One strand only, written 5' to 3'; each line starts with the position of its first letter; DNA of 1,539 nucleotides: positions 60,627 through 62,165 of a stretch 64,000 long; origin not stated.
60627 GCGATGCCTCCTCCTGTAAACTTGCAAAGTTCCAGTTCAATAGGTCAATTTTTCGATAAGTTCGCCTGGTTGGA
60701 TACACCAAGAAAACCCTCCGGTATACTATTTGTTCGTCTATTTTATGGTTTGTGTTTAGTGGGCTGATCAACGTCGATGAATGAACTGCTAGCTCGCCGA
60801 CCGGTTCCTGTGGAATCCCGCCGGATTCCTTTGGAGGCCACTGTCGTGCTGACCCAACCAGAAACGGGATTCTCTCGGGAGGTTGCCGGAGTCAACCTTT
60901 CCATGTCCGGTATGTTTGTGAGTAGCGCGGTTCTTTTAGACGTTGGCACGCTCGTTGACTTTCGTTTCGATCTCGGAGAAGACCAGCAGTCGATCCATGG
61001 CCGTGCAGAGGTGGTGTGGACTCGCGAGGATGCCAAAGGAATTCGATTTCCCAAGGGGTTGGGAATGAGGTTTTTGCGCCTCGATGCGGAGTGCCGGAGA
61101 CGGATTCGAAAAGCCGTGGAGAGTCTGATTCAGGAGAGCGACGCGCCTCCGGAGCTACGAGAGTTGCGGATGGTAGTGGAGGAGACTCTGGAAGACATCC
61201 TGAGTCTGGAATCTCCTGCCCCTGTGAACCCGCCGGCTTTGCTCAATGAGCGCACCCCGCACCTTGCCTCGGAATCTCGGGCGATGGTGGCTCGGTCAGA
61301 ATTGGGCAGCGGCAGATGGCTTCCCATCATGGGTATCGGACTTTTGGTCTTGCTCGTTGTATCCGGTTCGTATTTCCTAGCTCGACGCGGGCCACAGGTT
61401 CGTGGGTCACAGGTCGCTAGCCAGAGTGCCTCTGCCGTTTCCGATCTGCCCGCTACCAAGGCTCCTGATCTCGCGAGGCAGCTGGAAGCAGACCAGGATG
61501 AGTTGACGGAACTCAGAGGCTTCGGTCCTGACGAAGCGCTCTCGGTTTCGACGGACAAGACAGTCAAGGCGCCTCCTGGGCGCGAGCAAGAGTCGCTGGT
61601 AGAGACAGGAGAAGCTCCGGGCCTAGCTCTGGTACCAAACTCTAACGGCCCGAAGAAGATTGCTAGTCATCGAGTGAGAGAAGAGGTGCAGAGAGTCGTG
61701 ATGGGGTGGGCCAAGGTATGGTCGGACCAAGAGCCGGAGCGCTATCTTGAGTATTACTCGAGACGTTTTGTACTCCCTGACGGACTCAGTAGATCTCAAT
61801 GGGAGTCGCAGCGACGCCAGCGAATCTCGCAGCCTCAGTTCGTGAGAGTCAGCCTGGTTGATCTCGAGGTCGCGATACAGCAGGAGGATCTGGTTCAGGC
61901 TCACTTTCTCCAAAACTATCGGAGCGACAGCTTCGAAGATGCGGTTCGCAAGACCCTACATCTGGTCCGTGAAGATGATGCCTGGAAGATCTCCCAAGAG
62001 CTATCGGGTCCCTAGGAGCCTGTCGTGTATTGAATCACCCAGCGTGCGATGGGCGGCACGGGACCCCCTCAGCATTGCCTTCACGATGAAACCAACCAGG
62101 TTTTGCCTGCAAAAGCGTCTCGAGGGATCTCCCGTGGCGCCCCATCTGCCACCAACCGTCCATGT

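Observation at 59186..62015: Tandem paralogs: cytoplasmic PilZ domain - single TM - Pro/Ser linker - periplasmic NTF2-like domain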

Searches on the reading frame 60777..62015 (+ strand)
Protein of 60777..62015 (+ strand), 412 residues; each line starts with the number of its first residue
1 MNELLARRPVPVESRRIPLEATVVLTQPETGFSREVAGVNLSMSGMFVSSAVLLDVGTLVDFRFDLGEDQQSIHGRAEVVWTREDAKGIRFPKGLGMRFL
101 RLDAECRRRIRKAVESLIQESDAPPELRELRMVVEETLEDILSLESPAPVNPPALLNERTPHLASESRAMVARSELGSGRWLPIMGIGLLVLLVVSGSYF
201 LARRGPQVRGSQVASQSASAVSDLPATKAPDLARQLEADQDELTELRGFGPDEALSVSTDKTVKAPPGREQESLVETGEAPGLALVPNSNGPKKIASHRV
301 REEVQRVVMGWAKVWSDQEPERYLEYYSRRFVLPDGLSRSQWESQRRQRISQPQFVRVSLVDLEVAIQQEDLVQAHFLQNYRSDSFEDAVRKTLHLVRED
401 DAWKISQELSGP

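Call 3: search_protein_families(library=pfam, proteins=[window:60777-62015:+], max_evalue=1)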
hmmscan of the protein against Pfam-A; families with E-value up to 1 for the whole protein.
window:60777-62015:+ (412 aa): 3 families
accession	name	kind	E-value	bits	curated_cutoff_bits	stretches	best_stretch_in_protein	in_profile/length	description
PF24125.1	Cds6_C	-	5.9e-16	59.2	27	1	305-408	3-110/111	Cds6 C-terminal NTF2-like domain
PF07238.19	PilZ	-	7.4e-13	49.2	22.5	1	14-114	5-100/102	PilZ domain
PF13474.12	SnoaL_3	-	0.014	16.1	22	1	338-407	41-113/121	SnoaL-like domain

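Call 4: search_protein_families(library=ncbifam, proteins=[window:60777-62015:+], max_evalue=1)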
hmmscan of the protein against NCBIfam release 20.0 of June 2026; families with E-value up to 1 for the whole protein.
window:60777-62015:+ (412 aa): 4 families
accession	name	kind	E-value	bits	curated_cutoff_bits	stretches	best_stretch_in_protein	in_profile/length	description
TIGR02266.1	gmx_TIGR02266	paralog_domain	1.3e-15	57.3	68.7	1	16-115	1-96/96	TIGR02266 family protein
NF051431.1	Rv0361_Cterm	subfamily_domain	0.016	15.4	37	1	337-405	73-138/140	Rv0361 family membrane protein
TIGR02246.1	TIGR02246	subfamily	0.051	13.6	33.95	0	301-327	3-29/128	SgcJ/EcaC family oxidoreductase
NF001647.0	PRK00420.1-4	equivalog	0.16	12.1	108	1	61-145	35-115/130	hypothetical protein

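Call 76: predict_structure(alignment_id=A3)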
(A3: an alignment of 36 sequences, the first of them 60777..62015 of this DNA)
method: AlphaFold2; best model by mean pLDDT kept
length: 412 residues; sequences in the alignment: 36
mean_pLDDT: 75.5   pTM: 0.40
mean pLDDT of the five models: 75.5, 75.1, 74.7, 74.2, 73.0
residues with pLDDT >= 90: 212; 70-90: 42; 50-70: 49; < 50: 109
segments of 3 or more residues with pLDDT < 50: 144-154, 156-177, 207-226, 228-236, 239-265, 276-282
pLDDT, mean of each block of 10 residues (from residue 1): 54 83 95 93 96 96 93 97 92 96 95 89 60 53 44 43 38 43 83 92 59 41 44 48 43 39 42 45 52 84 98 98 98 94 97 97 95 97 94 98 98 77
secondary structure, 60 per line:
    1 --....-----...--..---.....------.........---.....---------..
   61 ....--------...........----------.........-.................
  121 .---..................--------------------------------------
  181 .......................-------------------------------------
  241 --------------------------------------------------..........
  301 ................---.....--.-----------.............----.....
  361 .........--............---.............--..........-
elements in order: H3-6 E22-26 E33-41 E45-49 E59-64 E73-83 E94-102 H104-121 H125-142 H181-203 H291-316 H320-324 H339-351 E356-369 E372-383 E387-399 E402-411

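Call 78: fold_search(model_id=the predicted structure, library=pdb)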
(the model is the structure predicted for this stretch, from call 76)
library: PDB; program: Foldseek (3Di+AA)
matches with E <= 10: 1110; with E <= 0.001: 166
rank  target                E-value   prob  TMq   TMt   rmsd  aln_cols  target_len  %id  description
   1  7o21_A                7.2e-08  1.00  0.26  0.38   1.8       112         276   28  Structure of Bdellovibrio bacteriovorus Bd1075 (released 2021-04-21)
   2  7o21_B                8.1e-08  1.00  0.25  0.39   1.8       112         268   28  Structure of Bdellovibrio bacteriovorus Bd1075 (released 2021-04-21)
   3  6xj7_A                1.4e-05  1.00  0.23  0.32   2.5       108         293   16  Crystal structure of the helical cell shape determining protein Pgp2 (K307A mutant) from Campylobacter jejuni (released 2021-03-17)
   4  3f7s                  1.8e-05  1.00  0.25  0.68   3.3       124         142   17  CRYSTAL STRUCTURE OF A NTF2-LIKE PROTEIN OF UNKNOWN FUNCTION (PP_4556) FROM PSEUDOMONAS PUTIDA KT2440 AT 2.11 A RESOLUTI (released 2008-11-25)
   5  4i4k_B                2.1e-05  1.00  0.24  0.68   3.5       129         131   15  Streptomyces globisporus C-1027 9-membered enediyne conserved protein SgcE6 (released 2012-12-12)
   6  6xj7_B                2.3e-05  1.00  0.24  0.33   2.4       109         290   16  Crystal structure of the helical cell shape determining protein Pgp2 (K307A mutant) from Campylobacter jejuni (released 2021-03-17)
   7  3ef8_A                2.3e-05  1.00  0.25  0.63   3.6       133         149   10  Crystal structure of Putative Scytalone Dehydratase (YP_496742.1) from NOVOSPHINGOBIUM AROMATICIVORANS DSM 12444 at 1. (released 2008-09-30)
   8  5y4r_D                3.1e-05  1.00  0.22  0.69   8.8       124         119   23  Structure of a methyltransferase complex (released 2017-11-29)
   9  4rt1_A                3.1e-05  1.00  0.21  0.71   3.6       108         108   16  Structure of the Alg44 PilZ domain (R95A mutant) from Pseudomonas aeruginosa PAO1 in complex with c-di-GMP (released 2015-04-08)
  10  4n3v_A                3.3e-05  1.00  0.27  0.60   4.2       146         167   12  Crystal structure of a bile-acid 7-alpha dehydratase (CLOHIR_00079) from Clostridium hiranonis DSM 13275 at 1.89 A res (released 2013-12-04)
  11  3gzr_B                4.0e-05  1.00  0.23  0.60   4.2       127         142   16  CRYSTAL STRUCTURE OF AN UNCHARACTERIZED PROTEIN WITH A CYSTATIN-LIKE FOLD (CC_2572) FROM CAULOBACTER VIBRIOIDES AT 1.4 (released 2009-04-21)
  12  4rt1_B                4.3e-05  1.00  0.21  0.70   3.7       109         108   16  Structure of the Alg44 PilZ domain (R95A mutant) from Pseudomonas aeruginosa PAO1 in complex with c-di-GMP (released 2015-04-08)
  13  4xzz_A                4.5e-05  1.00  0.24  0.31   2.6       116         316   18  Structure of Helicobacter pylori Csd6 in the ligand-free state (released 2015-09-02)
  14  3cnx_C                4.5e-05  1.00  0.24  0.63   4.0       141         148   15  CRYSTAL STRUCTURE OF A PUTATIVE DEHYDRATASE FROM THE NTF2-LIKE FAMILY (SAV_4671) FROM STREPTOMYCES AVERMITILIS AT 2.10 (released 2008-04-08)
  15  4xrn_B                4.8e-05  1.00  0.20  0.69   3.9       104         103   15  Pilz domain with c-di-gmp of a protein from Pseudomonas aeruginosa (released 2016-02-03)
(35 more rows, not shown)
